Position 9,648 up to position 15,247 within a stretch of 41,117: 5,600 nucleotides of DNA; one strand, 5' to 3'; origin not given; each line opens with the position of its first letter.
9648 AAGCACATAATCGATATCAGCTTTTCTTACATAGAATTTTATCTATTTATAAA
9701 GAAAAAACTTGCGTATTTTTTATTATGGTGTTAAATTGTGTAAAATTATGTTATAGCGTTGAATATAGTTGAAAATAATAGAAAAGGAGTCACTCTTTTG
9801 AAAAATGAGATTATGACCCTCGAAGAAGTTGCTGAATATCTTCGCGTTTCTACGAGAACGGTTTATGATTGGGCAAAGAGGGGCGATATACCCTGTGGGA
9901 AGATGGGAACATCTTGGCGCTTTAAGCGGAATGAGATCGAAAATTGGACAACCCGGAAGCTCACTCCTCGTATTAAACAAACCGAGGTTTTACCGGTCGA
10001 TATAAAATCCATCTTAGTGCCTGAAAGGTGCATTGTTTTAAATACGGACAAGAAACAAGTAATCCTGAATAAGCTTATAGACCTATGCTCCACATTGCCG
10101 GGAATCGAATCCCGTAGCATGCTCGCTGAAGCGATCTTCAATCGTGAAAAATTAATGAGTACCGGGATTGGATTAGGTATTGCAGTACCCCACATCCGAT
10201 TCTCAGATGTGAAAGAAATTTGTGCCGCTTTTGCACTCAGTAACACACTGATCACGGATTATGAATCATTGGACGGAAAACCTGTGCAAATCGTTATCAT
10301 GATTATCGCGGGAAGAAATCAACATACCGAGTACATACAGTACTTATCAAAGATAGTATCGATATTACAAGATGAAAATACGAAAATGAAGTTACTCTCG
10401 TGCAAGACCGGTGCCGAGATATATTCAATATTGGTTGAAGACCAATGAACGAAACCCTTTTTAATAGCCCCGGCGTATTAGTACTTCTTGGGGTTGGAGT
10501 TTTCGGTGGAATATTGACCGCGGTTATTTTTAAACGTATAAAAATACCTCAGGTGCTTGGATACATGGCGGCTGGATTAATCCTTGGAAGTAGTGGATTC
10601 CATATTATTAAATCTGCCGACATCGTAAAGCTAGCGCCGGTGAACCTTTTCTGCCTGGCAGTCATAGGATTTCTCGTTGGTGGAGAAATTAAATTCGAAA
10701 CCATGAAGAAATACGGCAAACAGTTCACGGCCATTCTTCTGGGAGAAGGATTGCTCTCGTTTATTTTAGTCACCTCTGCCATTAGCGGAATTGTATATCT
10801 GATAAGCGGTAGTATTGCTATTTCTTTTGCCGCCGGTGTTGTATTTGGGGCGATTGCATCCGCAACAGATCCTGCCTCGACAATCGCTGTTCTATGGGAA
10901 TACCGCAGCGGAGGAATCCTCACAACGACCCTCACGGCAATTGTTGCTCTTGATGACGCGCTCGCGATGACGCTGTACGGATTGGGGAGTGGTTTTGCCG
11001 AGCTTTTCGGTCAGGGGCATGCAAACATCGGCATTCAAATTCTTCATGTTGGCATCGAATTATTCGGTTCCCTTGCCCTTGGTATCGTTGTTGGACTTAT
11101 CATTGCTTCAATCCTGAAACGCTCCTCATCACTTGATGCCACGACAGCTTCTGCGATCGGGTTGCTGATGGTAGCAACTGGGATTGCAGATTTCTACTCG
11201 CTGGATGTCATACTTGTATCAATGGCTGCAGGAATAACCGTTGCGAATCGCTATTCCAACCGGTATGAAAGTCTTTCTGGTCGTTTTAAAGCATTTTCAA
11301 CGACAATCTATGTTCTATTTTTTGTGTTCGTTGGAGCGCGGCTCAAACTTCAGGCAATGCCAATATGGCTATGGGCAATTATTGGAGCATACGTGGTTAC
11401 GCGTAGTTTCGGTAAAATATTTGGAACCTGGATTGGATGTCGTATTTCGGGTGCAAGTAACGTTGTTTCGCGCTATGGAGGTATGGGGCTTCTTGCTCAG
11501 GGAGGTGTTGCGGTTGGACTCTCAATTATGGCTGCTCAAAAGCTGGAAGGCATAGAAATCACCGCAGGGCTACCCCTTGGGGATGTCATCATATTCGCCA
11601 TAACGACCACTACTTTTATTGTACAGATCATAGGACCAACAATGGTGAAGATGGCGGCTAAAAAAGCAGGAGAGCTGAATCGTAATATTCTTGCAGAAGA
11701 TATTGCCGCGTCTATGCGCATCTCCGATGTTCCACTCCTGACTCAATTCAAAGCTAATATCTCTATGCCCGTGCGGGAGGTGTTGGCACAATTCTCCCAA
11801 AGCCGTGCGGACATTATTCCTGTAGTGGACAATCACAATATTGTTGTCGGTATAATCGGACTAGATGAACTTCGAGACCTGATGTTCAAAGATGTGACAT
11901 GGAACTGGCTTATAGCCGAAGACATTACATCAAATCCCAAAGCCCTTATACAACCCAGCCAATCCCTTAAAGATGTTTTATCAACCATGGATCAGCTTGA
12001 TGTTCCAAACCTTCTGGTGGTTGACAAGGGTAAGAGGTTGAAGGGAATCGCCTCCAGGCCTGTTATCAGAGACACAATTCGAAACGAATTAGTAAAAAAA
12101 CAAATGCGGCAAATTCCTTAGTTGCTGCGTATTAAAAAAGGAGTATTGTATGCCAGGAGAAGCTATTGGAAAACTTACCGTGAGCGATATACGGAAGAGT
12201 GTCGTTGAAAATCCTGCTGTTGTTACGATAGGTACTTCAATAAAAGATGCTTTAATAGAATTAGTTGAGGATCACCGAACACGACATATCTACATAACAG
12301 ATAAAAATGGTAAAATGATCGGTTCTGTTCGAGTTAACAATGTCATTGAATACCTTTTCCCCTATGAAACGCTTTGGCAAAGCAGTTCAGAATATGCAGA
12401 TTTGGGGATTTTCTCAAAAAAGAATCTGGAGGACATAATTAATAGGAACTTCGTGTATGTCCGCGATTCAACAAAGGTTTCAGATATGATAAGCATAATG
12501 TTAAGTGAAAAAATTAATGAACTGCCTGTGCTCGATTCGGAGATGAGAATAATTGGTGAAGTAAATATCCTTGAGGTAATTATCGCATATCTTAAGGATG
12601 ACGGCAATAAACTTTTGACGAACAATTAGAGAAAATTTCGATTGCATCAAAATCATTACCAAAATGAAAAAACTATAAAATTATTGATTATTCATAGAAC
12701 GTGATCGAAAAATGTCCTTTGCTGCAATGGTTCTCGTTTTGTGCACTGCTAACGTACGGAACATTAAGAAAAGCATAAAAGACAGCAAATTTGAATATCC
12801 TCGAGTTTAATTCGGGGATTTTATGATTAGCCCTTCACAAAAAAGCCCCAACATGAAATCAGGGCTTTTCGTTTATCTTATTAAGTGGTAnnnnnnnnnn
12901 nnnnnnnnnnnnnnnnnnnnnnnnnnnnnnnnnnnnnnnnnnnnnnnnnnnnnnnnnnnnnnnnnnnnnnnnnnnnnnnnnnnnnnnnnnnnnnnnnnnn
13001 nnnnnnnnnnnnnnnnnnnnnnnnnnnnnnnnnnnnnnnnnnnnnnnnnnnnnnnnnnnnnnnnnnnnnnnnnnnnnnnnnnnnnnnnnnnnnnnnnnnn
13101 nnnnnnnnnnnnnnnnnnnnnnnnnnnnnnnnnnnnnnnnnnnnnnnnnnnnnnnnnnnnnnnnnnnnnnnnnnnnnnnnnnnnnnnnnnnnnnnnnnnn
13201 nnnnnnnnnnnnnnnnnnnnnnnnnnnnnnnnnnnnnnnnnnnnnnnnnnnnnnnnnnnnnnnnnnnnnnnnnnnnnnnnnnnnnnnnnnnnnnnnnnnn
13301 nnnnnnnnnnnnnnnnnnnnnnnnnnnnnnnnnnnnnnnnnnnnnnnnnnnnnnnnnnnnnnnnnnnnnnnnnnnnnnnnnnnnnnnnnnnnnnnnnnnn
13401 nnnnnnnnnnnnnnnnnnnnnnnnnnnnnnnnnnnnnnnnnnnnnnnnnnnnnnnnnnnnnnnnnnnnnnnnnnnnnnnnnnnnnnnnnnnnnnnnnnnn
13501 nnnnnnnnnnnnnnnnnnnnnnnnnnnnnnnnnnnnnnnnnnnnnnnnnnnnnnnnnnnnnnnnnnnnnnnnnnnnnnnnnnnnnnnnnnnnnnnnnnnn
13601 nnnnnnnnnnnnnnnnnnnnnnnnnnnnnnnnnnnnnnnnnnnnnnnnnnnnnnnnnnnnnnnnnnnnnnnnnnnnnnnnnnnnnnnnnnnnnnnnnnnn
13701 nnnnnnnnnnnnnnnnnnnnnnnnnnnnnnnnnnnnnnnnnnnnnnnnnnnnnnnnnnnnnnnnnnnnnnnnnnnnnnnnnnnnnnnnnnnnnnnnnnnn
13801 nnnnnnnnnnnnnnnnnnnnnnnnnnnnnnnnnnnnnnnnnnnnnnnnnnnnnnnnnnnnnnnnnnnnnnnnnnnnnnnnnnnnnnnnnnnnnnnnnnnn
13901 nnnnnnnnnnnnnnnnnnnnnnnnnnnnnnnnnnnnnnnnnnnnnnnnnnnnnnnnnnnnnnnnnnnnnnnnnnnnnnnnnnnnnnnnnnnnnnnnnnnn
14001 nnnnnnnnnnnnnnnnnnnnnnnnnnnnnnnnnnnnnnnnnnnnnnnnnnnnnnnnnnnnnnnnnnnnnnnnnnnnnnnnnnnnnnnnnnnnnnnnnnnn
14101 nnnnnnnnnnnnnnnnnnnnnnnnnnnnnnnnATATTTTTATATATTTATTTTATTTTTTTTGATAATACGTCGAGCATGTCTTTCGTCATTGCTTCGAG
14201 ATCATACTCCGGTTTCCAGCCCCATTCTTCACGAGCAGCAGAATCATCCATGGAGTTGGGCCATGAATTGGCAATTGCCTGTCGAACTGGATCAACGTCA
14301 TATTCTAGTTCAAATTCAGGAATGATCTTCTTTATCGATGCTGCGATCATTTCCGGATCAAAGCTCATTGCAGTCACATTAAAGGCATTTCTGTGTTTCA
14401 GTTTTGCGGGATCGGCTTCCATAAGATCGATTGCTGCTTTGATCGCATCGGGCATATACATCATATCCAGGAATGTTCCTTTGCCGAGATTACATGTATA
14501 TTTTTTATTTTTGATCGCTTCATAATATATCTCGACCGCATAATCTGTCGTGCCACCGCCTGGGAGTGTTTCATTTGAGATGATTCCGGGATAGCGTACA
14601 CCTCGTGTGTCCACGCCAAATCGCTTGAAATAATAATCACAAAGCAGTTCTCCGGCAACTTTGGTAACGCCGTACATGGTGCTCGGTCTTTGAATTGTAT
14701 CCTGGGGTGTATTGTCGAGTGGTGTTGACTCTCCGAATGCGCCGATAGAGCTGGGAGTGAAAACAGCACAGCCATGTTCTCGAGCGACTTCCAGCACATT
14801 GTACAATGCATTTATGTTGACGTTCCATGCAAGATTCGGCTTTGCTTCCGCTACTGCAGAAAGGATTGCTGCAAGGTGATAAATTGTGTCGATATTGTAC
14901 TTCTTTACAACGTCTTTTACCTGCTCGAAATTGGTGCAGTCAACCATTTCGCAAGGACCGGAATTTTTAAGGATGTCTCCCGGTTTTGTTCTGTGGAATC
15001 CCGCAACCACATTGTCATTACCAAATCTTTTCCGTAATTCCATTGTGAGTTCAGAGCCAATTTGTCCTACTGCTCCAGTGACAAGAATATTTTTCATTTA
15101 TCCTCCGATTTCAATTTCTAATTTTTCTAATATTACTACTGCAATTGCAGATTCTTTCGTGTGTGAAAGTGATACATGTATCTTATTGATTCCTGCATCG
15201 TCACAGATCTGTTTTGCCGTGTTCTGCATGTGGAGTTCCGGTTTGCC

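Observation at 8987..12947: Convergent HAD/kbl junction is split by two inserts around a miniature foreign copy of the 'empty' junction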

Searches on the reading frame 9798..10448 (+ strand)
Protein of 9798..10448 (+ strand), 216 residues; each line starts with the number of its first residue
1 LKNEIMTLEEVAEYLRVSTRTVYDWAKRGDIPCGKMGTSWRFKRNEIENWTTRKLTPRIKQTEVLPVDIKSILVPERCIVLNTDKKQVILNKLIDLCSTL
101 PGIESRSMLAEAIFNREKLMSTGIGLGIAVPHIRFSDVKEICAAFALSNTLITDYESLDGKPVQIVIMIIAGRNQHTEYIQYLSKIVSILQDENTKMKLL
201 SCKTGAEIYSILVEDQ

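Call 9: search_protein_families(library=pfam, proteins=[window:9813-10448:+])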
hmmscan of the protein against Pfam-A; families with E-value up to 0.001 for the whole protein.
window:9813-10448:+ (211 aa): 4 families
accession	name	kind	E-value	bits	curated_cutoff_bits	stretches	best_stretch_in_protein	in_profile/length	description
PF00359.27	PTS_EIIA_2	-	7.3e-25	88.1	27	1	70-208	4-142/144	Phosphoenolpyruvate-dependent sugar phosphotransferase system, EIIA 2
PF12728.13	HTH_17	-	3.5e-16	59.7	27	1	1-47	2-48/51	Helix-turn-helix domain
PF13411.12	MerR_1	-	8.8e-05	23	21.6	1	1-43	1-44/69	MerR HTH family regulatory protein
PF13384.12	HTH_23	-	0.00013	22.1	24.6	1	1-23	18-40/50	Homeodomain-like domain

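Call 23: search_protein_families(library=padloc, proteins=[window:9813-10448:+], max_evalue=0.01)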
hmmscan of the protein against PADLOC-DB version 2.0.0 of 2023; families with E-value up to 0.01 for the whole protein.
window:9813-10448:+ (211 aa): 1 family
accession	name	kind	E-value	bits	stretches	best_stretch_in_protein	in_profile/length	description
PDLC04133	mad1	-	8.2e-10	36.8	1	1-46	6-51/60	mads_1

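Call 62: find_homologous_proteins(query=window:9798-10448:+, max_evalue=1e-30)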
Query window:9798-10448:+ (216 aa): 847 proteins with E <= 1e-30 among 1146 candidates; the best 120 are listed.
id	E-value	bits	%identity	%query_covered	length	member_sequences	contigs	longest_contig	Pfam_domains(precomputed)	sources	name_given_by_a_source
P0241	2.8e-135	466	98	100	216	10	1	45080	PF12728.14,PF00359.28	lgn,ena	-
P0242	1.9e-121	421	90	98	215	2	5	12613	PF12728.14,PF13411.13,PF13384.13,PF00359.28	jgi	-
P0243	8.0e-101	354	77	98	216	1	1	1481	PF12728.14,PF00359.28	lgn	-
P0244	7.5e-100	351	75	98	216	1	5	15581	PF12728.14,PF00359.28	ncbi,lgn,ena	-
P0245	1.5e-99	350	75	98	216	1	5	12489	PF12728.14,PF00359.28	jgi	-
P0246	9.8e-99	347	72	98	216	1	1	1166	PF12728.14,PF00359.28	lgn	-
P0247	2.8e-95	336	71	98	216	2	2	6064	PF12728.14,PF00359.28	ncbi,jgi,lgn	-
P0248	3.0e-94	332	69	98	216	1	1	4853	PF12728.14,PF00359.28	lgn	-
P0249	1.3e-85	304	67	98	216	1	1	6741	PF12728.14,PF00359.28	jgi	jgi:PTS system nitrogen regulatory IIA component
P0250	2.0e-83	297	62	98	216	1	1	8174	PF12728.14,PF00359.28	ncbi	-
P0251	2.3e-80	287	60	99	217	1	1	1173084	PF12728.14,PF00359.28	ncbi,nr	ncbi:MAG: PTS sugar transporter subunit IIA [candidate division KSB1 bacterium]|nr:PTS sugar transpo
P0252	5.0e-79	283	58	100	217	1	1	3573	PF12728.14,PF00359.28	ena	-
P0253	2.7e-76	274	58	99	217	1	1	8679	PF12728.14,PF00359.28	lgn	-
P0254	4.3e-76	273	59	98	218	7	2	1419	PF12728.14,PF00359.28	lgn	-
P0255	1.6e-75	271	59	98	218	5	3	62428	PF12728.14,PF00359.28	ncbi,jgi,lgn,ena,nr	ncbi:MAG TPA: helix-turn-helix domain-containing protein [Candidatus Marinimicrobia bacterium]|nr:he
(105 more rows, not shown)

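Call 63: find_encoding_contigs(protein=P0244, flank=8000, max_places=5)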
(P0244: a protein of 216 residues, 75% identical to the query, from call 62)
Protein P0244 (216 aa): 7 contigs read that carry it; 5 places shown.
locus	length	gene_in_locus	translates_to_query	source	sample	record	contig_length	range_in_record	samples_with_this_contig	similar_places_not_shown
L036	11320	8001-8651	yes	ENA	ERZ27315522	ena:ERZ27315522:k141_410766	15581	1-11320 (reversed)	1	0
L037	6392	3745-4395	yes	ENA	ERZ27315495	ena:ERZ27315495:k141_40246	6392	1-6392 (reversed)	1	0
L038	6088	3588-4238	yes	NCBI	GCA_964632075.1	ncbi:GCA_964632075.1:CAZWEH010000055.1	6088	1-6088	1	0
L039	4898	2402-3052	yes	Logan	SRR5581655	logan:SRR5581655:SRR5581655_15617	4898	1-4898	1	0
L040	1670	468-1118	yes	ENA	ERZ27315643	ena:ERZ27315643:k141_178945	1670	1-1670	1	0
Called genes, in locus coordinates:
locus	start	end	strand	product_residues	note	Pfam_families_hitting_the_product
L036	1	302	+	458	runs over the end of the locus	PF14691:Fer4_20, PF00070:Pyr_redox (faint), PF07992:Pyr_redox_2, PF13450:NAD_binding_8 (weak), PF13738:Pyr_redox_3 (faint)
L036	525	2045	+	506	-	PF01841:Transglut_core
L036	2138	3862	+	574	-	PF03577:Peptidase_C69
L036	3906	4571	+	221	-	-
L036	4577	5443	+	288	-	PF23023:Anti-Pycsar_Apyc1, PF00753:Lactamase_B (weak), PF12706:Lactamase_B_2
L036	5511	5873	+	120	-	PF11964:SpoIIAA-like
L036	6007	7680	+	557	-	PF02743:dCache_1, PF07536:HWE_HK, PF07568:HisKA_2, PF13581:HATPase_c_2 (weak), PF02518:HATPase_c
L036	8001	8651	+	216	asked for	PF12728:HTH_17, PF00359:PTS_EIIA_2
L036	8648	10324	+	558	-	PF00999:Na_H_Exchanger, PF00571:CBS (faint)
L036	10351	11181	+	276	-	PF23023:Anti-Pycsar_Apyc1 (weak), PF00753:Lactamase_B, PF12706:Lactamase_B_2 (weak)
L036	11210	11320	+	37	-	?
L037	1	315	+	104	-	?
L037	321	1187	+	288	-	PF23023:Anti-Pycsar_Apyc1, PF00753:Lactamase_B (weak), PF12706:Lactamase_B_2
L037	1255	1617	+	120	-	PF11964:SpoIIAA-like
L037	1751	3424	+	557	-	PF02743:dCache_1, PF07536:HWE_HK, PF07568:HisKA_2, PF13581:HATPase_c_2 (weak), PF02518:HATPase_c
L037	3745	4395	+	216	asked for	PF12728:HTH_17, PF00359:PTS_EIIA_2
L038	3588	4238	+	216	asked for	PF12728:HTH_17, PF00359:PTS_EIIA_2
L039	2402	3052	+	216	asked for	PF12728:HTH_17, PF00359:PTS_EIIA_2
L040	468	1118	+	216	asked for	PF12728:HTH_17, PF00359:PTS_EIIA_2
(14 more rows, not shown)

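Call 64: find_encoding_contigs(protein=P0242, flank=8000, max_places=5)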
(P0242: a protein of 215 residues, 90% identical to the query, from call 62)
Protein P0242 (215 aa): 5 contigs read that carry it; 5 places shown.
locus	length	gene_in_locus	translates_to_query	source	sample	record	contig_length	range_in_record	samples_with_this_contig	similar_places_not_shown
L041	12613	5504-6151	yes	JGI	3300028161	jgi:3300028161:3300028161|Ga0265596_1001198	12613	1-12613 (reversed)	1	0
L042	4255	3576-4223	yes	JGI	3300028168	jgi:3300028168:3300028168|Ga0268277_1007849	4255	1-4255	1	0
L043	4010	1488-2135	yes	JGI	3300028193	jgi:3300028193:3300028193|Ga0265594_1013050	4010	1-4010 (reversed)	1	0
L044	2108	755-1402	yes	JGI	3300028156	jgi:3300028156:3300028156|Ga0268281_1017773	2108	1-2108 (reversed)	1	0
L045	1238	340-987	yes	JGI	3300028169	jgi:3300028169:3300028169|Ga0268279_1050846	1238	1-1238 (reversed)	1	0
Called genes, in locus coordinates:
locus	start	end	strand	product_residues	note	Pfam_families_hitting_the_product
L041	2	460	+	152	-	?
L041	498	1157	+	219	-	-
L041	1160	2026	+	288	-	PF23023:Anti-Pycsar_Apyc1, PF00753:Lactamase_B (weak), PF12706:Lactamase_B_2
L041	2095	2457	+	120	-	PF11964:SpoIIAA-like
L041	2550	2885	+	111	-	-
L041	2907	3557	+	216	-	PF00702:Hydrolase, PF13419:HAD_2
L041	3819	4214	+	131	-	-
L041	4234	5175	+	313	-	PF01180:DHO_dh (weak)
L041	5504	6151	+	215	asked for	PF12728:HTH_17, PF13384:HTH_23 (faint), PF13411:MerR_1 (faint), PF00359:PTS_EIIA_2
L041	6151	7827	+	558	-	PF00999:Na_H_Exchanger, PF00571:CBS (weak)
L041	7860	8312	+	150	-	PF00571:CBS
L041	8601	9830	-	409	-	PF00155:Aminotran_1_2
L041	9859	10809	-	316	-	PF01370:Epimerase, PF02719:Polysacc_synt_2 (weak), PF04321:RmlD_sub_bind, PF16363:GDP_Man_Dehyd, PF07993:NAD_binding_4 (weak)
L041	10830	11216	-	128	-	PF01648:ACPS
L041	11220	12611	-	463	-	?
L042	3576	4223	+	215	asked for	PF12728:HTH_17, PF13384:HTH_23 (faint), PF13411:MerR_1 (faint), PF00359:PTS_EIIA_2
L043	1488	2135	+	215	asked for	PF12728:HTH_17, PF13384:HTH_23 (faint), PF13411:MerR_1 (faint), PF00359:PTS_EIIA_2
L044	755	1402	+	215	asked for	PF12728:HTH_17, PF13384:HTH_23 (faint), PF13411:MerR_1 (faint), PF00359:PTS_EIIA_2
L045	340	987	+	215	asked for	PF12728:HTH_17, PF13384:HTH_23 (faint), PF13411:MerR_1 (faint), PF00359:PTS_EIIA_2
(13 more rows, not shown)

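Call 65: find_encoding_contigs(protein=P0250, flank=8000, max_places=3)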
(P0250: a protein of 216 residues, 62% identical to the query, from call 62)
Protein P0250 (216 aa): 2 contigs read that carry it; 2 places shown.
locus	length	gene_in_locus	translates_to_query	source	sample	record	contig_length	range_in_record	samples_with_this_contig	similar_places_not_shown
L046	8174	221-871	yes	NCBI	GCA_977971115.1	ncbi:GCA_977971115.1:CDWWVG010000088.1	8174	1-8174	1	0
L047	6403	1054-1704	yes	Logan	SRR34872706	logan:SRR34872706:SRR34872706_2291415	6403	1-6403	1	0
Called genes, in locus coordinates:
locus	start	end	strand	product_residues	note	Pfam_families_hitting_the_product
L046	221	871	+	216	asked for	PF12728:HTH_17, PF00359:PTS_EIIA_2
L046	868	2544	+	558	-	PF00999:Na_H_Exchanger, PF00571:CBS (weak)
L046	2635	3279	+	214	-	PF00702:Hydrolase, PF12710:HAD (weak), PF13419:HAD_2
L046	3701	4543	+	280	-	PF10418:DHODB_Fe-S_bind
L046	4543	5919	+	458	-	PF14691:Fer4_20, PF01266:DAO (faint), PF02826:2-Hacid_dh_C (faint), PF00070:Pyr_redox (faint), PF00890:FAD_binding_2 (faint), PF01262:AlaDh_PNT_C (faint), PF07992:Pyr_redox_2, PF13450:NAD_binding_8 (weak), +1 more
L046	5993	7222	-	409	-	PF00155:Aminotran_1_2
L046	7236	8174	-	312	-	?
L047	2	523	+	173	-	?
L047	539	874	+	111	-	-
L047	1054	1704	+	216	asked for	PF12728:HTH_17, PF00359:PTS_EIIA_2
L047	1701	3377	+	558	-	PF00999:Na_H_Exchanger, PF00571:CBS (weak)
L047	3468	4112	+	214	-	PF00702:Hydrolase, PF12710:HAD (weak), PF13419:HAD_2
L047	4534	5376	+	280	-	PF10418:DHODB_Fe-S_bind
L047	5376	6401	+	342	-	?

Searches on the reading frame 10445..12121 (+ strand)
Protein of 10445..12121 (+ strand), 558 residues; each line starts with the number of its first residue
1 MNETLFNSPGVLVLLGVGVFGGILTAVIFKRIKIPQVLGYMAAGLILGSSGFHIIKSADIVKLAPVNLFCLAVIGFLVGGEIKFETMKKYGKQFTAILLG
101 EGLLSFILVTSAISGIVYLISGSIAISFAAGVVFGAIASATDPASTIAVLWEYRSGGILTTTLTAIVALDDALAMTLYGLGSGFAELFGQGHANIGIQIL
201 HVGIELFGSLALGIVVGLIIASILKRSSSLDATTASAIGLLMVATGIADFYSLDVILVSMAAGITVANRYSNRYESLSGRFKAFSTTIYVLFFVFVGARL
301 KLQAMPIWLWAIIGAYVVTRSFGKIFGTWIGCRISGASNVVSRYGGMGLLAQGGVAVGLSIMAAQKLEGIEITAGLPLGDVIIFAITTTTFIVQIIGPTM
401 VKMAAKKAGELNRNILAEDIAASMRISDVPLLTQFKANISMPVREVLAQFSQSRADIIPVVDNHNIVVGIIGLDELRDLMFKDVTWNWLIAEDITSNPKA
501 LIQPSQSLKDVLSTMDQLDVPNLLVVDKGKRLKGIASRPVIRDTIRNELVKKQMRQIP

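Call 9: search_protein_families(library=pfam, proteins=[window:10445-12121:+])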
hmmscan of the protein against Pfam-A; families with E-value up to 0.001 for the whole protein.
window:10445-12121:+ (558 aa): 2 families
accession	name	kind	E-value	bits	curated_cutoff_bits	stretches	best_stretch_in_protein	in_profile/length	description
PF00999.27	Na_H_Exchanger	-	9.9e-40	137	26.2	1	24-406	9-374/375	Sodium/hydrogen exchanger, transmembrane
PF00571.33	CBS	-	2.4e-10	41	24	1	437-480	12-55/57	CBS domain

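Call 23: search_protein_families(library=padloc, proteins=[window:10445-12121:+], max_evalue=0.01)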
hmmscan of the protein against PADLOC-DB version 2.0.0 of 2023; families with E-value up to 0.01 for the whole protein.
window:10445-12121:+ (558 aa): 0 families

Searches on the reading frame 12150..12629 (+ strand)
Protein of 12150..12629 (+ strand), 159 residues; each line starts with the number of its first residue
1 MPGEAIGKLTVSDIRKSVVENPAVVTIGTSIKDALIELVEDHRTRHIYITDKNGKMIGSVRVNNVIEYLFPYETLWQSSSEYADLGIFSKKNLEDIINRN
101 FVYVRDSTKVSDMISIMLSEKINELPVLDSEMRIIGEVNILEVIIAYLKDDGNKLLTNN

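Call 9: search_protein_families(library=pfam, proteins=[window:12150-12629:+])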
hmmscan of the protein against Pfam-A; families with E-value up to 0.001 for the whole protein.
window:12150-12629:+ (159 aa): 1 family
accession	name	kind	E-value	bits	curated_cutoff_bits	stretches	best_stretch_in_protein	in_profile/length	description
PF00571.33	CBS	-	8.8e-15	55.2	24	2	94-146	2-54/57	CBS domain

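Call 23: search_protein_families(library=padloc, proteins=[window:12150-12629:+], max_evalue=0.01)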
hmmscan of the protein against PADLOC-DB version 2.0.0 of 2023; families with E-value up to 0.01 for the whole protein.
window:12150-12629:+ (159 aa): 0 families

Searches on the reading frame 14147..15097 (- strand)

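Call 9: search_protein_families(library=pfam, proteins=[window:14147-15097:-])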
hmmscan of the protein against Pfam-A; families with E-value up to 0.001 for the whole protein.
window:14147-15097:- (316 aa): 6 families
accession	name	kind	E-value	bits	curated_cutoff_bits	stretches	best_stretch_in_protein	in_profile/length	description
PF01370.27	Epimerase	-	3.2e-27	95.9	20.9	1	4-241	1-239/240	NAD dependent epimerase/dehydratase family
PF16363.11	GDP_Man_Dehyd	-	4.8e-23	82.6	27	1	5-307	1-332/332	GDP-mannose 4,6 dehydratase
PF04321.23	RmlD_sub_bind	-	1e-15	58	27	1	3-154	2-137/287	RmlD substrate binding domain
PF02719.21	Polysacc_synt_2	-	6.7e-08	32.5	20.2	1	4-114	1-124/293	Polysaccharide biosynthesis protein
PF07993.18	NAD_binding_4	-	1.4e-07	31.4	20.1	1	68-205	88-240/258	Male sterility protein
PF01073.25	3Beta_HSD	-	1.5e-05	24.6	22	1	5-129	1-131/280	3-beta hydroxysteroid dehydrogenase/isomerase family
